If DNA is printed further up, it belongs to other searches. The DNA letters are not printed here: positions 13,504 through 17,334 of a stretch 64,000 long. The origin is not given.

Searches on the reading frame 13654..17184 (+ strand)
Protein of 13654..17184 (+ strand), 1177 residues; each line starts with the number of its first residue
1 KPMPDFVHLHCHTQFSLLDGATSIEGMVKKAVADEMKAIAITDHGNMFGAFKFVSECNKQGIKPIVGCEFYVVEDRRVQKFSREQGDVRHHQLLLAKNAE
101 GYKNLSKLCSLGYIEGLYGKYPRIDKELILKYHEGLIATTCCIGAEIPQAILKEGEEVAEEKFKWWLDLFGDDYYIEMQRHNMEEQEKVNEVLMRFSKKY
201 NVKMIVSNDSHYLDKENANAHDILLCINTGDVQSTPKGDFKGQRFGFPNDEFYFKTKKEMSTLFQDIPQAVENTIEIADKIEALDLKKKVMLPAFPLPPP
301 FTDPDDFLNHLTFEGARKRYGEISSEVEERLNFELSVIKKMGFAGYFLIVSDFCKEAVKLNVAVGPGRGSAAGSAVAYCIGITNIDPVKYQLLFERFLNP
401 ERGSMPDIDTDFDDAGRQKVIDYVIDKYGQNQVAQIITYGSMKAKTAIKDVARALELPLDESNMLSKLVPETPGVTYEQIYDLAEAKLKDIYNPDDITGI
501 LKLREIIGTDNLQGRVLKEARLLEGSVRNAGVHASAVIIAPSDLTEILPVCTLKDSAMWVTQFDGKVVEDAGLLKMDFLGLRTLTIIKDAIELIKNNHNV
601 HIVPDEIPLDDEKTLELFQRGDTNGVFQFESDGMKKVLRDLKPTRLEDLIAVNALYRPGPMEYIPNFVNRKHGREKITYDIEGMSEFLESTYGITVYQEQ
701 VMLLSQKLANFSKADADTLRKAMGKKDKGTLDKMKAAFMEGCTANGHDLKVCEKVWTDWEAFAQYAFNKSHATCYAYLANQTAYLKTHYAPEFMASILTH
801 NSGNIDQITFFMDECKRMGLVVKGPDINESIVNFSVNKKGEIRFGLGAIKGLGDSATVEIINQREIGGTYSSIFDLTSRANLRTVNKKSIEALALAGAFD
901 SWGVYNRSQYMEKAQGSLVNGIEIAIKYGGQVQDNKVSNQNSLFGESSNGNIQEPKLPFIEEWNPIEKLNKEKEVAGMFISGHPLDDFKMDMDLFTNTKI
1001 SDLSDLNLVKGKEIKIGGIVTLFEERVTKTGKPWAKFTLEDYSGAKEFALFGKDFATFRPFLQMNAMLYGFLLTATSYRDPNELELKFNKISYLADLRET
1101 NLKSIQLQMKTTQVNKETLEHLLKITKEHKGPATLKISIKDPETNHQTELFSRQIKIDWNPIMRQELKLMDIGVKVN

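Call 71: search_protein_families(library=pfam, proteins=[window:13654-17184:+], max_evalue=0.001)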
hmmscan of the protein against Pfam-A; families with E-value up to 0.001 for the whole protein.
window:13654-17184:+ (1177 aa): 4 families
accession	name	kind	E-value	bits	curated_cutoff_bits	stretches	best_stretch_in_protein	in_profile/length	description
PF07733.18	DNA_pol3_alpha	-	3e-90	302.8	23.9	1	307-580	2-260/260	Bacterial DNA polymerase III alpha NTPase domain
PF17657.6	DNA_pol3_finger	-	3.5e-63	212.3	22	1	583-746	1-166/166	Bacterial DNA polymerase III alpha subunit finger domain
PF02811.25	PHP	-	1.3e-55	188.6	26.4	1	8-181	1-164/164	PHP domain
PF14579.12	HHH_6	-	1.6e-26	92.7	25.6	1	819-909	1-89/90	Helix-hairpin-helix motif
